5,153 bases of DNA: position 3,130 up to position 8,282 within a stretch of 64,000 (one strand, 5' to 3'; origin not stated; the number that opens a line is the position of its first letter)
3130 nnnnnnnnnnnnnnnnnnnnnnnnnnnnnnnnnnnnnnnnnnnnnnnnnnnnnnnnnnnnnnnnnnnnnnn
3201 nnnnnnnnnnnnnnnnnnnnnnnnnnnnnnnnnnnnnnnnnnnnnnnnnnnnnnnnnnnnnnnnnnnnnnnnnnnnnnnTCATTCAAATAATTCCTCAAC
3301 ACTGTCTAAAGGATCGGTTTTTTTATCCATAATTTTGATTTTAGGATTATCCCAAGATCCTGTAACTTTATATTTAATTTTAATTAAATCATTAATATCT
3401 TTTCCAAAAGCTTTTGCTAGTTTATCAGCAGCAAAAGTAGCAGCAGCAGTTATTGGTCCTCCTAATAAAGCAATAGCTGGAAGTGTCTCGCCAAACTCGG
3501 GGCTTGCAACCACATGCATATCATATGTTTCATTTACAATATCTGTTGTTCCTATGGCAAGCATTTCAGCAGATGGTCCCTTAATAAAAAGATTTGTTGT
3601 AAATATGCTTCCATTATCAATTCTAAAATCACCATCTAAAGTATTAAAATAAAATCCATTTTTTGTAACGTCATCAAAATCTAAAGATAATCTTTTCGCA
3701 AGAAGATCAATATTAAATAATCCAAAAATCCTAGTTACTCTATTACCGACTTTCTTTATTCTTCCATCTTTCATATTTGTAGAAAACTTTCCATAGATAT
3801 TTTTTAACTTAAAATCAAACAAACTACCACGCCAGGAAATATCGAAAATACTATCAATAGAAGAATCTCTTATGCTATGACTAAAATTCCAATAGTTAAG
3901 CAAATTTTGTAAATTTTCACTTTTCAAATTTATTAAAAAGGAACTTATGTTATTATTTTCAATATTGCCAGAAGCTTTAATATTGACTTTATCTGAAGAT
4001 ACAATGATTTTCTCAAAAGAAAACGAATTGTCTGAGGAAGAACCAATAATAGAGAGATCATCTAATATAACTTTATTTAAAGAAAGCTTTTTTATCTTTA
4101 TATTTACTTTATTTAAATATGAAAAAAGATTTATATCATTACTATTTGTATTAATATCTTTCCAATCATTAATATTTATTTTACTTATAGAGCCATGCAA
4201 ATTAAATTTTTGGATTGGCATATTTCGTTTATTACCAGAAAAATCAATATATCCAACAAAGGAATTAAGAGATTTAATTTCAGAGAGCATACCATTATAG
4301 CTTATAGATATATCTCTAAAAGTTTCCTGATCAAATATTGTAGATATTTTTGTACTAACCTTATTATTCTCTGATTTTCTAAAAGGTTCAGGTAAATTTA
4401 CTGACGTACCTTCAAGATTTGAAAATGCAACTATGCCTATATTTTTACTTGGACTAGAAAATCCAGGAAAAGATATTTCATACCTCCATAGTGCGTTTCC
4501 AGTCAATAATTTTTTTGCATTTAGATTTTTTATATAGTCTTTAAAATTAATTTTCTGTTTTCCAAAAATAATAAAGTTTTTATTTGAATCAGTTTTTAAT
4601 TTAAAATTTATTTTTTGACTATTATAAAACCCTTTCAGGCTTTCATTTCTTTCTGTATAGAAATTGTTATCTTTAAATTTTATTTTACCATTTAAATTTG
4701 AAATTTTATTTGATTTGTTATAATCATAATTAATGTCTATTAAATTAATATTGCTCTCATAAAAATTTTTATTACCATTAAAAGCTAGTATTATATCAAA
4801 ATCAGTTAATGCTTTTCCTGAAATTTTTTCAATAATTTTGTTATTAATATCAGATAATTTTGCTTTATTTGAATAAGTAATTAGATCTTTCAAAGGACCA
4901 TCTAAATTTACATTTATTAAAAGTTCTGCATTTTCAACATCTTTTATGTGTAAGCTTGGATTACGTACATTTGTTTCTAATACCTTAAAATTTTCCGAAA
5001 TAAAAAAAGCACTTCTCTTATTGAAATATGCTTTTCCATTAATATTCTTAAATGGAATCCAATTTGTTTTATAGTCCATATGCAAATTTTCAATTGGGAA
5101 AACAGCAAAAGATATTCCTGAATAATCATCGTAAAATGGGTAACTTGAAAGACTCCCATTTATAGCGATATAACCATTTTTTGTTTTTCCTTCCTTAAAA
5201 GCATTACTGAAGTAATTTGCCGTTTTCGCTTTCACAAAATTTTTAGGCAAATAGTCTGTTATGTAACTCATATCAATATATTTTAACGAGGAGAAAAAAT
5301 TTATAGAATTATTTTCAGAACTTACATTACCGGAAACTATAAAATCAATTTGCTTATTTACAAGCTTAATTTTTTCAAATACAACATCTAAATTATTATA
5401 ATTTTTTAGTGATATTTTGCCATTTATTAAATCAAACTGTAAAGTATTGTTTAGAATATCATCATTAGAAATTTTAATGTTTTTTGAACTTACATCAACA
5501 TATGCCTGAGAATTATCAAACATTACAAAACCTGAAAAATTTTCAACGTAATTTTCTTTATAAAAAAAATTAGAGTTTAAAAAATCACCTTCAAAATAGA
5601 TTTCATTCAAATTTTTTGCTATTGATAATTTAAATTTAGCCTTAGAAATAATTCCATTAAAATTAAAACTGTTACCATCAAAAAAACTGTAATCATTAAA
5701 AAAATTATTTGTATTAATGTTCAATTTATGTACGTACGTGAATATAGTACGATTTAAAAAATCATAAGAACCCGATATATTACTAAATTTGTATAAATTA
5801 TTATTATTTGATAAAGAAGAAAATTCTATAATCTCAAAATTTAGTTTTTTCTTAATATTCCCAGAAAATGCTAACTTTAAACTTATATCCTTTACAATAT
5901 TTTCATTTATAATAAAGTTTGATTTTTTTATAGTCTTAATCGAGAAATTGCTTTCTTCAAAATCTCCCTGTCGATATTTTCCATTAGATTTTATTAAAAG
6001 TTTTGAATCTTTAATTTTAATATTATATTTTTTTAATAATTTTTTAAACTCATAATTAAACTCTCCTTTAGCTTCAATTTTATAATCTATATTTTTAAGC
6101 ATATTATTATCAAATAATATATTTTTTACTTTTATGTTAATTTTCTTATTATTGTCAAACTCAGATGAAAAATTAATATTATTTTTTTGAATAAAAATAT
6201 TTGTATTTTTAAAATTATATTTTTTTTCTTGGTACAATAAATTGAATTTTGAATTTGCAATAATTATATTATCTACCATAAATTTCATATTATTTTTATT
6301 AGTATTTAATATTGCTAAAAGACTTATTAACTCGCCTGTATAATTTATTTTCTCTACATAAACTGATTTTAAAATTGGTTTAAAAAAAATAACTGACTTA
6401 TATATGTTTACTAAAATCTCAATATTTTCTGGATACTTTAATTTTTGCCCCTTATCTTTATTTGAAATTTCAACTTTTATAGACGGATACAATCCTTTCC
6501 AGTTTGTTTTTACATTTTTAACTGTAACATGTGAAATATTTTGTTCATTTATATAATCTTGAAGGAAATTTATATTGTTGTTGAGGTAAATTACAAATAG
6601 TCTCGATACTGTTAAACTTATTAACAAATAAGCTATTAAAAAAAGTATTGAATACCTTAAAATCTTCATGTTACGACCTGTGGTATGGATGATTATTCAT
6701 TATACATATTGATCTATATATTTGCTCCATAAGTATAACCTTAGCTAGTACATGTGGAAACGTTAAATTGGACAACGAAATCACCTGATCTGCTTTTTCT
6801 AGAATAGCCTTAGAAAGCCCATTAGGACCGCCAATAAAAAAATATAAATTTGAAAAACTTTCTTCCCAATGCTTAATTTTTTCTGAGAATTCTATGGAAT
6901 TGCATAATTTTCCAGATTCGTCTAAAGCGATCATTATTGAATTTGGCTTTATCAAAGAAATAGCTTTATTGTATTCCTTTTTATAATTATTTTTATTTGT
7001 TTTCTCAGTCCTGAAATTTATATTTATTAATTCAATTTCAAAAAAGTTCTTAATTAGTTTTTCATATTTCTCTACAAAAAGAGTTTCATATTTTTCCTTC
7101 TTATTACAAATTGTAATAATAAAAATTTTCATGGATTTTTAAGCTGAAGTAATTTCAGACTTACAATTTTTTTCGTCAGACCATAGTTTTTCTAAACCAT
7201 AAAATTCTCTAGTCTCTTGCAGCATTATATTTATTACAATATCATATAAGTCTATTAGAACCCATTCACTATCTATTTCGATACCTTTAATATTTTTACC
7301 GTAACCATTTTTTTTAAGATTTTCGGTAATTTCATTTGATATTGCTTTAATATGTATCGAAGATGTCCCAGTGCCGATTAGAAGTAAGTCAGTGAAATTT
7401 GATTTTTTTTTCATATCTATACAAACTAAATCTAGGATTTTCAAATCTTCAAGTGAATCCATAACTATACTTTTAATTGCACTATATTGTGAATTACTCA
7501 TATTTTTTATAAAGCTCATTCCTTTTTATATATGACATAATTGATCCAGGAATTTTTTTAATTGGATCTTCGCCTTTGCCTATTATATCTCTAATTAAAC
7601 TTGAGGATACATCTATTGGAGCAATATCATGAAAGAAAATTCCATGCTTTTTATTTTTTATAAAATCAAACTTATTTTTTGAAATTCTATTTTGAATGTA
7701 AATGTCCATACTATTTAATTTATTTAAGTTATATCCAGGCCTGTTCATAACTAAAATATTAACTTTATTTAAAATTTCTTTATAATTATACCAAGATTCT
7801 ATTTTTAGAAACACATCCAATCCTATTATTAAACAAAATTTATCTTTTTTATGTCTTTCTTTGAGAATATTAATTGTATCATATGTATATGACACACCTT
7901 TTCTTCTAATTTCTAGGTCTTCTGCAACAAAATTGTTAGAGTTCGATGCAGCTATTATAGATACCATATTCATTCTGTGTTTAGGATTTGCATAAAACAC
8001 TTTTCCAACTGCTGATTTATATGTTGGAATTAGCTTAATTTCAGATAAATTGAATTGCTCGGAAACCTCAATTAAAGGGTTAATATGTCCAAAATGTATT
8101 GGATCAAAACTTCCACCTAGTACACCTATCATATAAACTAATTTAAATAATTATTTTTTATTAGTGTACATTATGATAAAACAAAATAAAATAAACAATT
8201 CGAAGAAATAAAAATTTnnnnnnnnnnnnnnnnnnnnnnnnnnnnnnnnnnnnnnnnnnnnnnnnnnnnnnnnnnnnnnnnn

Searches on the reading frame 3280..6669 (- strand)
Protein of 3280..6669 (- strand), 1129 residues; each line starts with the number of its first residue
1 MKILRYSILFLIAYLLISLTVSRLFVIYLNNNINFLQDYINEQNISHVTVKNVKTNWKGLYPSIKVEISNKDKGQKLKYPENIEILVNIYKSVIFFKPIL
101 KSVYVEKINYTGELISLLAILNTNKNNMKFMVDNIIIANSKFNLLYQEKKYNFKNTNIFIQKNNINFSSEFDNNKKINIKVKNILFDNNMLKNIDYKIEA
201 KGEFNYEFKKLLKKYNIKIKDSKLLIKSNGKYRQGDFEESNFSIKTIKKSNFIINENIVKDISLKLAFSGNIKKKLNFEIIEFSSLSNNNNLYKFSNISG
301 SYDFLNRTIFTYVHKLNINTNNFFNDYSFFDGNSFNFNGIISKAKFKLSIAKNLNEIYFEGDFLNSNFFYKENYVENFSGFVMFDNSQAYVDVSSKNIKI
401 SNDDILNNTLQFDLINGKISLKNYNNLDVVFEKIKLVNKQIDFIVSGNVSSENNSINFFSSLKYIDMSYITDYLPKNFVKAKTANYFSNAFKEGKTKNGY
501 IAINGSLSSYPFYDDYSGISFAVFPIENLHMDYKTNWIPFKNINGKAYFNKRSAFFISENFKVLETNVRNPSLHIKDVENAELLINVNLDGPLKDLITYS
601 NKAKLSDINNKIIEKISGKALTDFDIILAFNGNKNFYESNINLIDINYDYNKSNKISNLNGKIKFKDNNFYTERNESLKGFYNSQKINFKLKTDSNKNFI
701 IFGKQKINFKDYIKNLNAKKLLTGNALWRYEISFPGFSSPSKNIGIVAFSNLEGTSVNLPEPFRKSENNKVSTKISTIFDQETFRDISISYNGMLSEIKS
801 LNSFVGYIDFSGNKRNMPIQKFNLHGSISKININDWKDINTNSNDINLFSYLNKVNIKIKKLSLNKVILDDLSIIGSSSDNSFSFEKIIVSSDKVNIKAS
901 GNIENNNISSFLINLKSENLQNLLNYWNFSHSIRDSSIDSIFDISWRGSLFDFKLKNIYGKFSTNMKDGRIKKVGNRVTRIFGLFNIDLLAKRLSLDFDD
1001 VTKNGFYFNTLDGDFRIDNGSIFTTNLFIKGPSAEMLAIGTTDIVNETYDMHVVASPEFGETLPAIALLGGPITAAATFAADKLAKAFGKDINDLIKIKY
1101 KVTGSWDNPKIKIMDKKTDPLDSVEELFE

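Call 35: search_protein_families(library=ncbifam, proteins=[window:3280-6669:-], max_evalue=0.00001)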
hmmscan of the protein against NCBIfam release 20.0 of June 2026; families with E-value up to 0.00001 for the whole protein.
window:3280-6669:- (1129 aa): 2 families
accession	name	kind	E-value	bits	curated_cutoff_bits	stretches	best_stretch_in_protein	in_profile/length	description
TIGR02099.1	TIGR02099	equivalog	3.3e-90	303.3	519.15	2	843-1116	981-1255/1260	YhdP family protein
NF008148.1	PRK10899.1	exception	1.9e-51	175.1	1512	2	879-1112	1019-1254/1266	AsmA2 domain-containing protein YhdP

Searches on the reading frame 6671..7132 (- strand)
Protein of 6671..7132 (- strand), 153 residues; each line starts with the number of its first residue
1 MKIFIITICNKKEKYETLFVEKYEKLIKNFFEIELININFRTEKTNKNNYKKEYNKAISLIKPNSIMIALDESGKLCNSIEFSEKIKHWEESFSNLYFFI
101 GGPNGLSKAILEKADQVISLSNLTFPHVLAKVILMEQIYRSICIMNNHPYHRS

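Call 35: search_protein_families(library=ncbifam, proteins=[window:6671-7132:-], max_evalue=0.00001)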
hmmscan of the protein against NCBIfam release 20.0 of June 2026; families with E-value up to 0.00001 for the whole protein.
window:6671-7132:- (153 aa): 9 families
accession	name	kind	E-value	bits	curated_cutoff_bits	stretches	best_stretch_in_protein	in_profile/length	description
NF000986.0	PRK00103.1-4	equivalog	4.4e-37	127.7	141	1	1-152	1-155/156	23S rRNA (pseudouridine(1915)-N(3))-methyltransferase RlmH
NF000985.0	PRK00103.1-3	equivalog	1e-33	116.4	172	1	1-152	1-159/159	23S rRNA (pseudouridine(1915)-N(3))-methyltransferase RlmH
TIGR00246.1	tRNA_RlmH_YbeA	equivalog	1.1e-31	110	149.7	1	2-152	2-154/155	23S rRNA (pseudouridine(1915)-N(3))-methyltransferase RlmH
NF000989.0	PRK00103.2-3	equivalog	1.8e-30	106.1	169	1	1-153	1-160/160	23S rRNA (pseudouridine(1915)-N(3))-methyltransferase RlmH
NF000990.0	PRK00103.2-4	equivalog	3.6e-30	105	207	1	1-152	1-156/157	23S rRNA (pseudouridine(1915)-N(3))-methyltransferase RlmH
NF000991.0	PRK00103.2-5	equivalog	1.5e-26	93.1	216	1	2-153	2-160/160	23S rRNA (pseudouridine(1915)-N(3))-methyltransferase RlmH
NF000987.0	PRK00103.2-1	equivalog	1.8e-26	93.4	210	1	1-152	1-151/151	23S rRNA (pseudouridine(1915)-N(3))-methyltransferase RlmH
NF000988.0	PRK00103.2-2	equivalog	4.9e-26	91.7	199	1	1-152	1-155/156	23S rRNA (pseudouridine(1915)-N(3))-methyltransferase RlmH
NF000984.0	PRK00103.1-1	equivalog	2.2e-25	89.3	242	1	1-152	1-155/156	23S rRNA (pseudouridine(1915)-N(3))-methyltransferase RlmH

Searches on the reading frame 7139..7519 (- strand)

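Call 35: search_protein_families(library=ncbifam, proteins=[window:7139-7519:-], max_evalue=0.00001)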
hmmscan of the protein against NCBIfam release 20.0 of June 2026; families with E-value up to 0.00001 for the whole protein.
window:7139-7519:- (126 aa): 1 family
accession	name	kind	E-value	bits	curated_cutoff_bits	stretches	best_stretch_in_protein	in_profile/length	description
TIGR00090.1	rsfS_iojap_ybeB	equivalog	2.4e-26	91.8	56.9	1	17-113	3-99/99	ribosome silencing factor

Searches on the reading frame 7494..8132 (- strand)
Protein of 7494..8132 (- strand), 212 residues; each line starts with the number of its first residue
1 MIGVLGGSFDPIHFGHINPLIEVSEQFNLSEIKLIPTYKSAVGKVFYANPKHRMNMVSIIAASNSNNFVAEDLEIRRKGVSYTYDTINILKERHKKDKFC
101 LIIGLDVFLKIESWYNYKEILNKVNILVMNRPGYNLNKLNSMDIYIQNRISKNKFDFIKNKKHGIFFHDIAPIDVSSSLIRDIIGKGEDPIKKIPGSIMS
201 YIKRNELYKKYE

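Call 35: search_protein_families(library=ncbifam, proteins=[window:7494-8132:-], max_evalue=0.00001)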
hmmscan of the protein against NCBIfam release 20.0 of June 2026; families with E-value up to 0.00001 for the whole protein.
window:7494-8132:- (212 aa): 12 families
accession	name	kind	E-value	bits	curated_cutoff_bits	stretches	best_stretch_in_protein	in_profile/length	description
TIGR00482.1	TIGR00482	equivalog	1.5e-45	155.6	112.45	1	4-208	1-194/194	nicotinate (nicotinamide) nucleotide adenylyltransferase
NF000839.0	PRK00071.1-1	equivalog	6e-43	147.3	187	1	3-210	9-217/219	nicotinate-nucleotide adenylyltransferase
NF000840.1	PRK00071.1-3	equivalog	7.9e-41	139.7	150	1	2-210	8-200/201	nicotinate-nucleotide adenylyltransferase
NF000841.0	PRK00071.1-4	equivalog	2.8e-37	128.4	197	1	2-137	9-144/194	nicotinate-nucleotide adenylyltransferase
NF005519.0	PRK07152.1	equivalog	1.8e-34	119.3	315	1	2-209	3-185/361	nicotinate-nucleotide adenylyltransferase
NF005410.0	PRK06973.1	equivalog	9.1e-27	93.9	214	1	2-209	24-242/243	nicotinate-nucleotide adenylyltransferase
NF000843.0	PRK00071.2-2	equivalog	4.1e-22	78.7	240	1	2-183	14-196/212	nicotinate-nucleotide adenylyltransferase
NF000842.0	PRK00071.2-1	equivalog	5.2e-19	68.6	167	1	2-210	4-186/191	nicotinate-nucleotide adenylyltransferase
NF000845.0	PRK00071.2-4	equivalog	2.5e-14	53.1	210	1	2-164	10-172/197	nicotinate-nucleotide adenylyltransferase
NF006479.0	PRK08887.1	equivalog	8.1e-13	48.6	164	1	2-130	4-132/174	nicotinate-nicotinamide nucleotide adenylyltransferase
NF000846.0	PRK00071.2-5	equivalog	1.8e-12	47.2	329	1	2-160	21-179/210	nicotinate-nucleotide adenylyltransferase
TIGR00125.1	cyt_tran_rel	domain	1.9e-07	31.2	27.7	1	2-63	1-62/65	adenylyltransferase/cytidyltransferase family protein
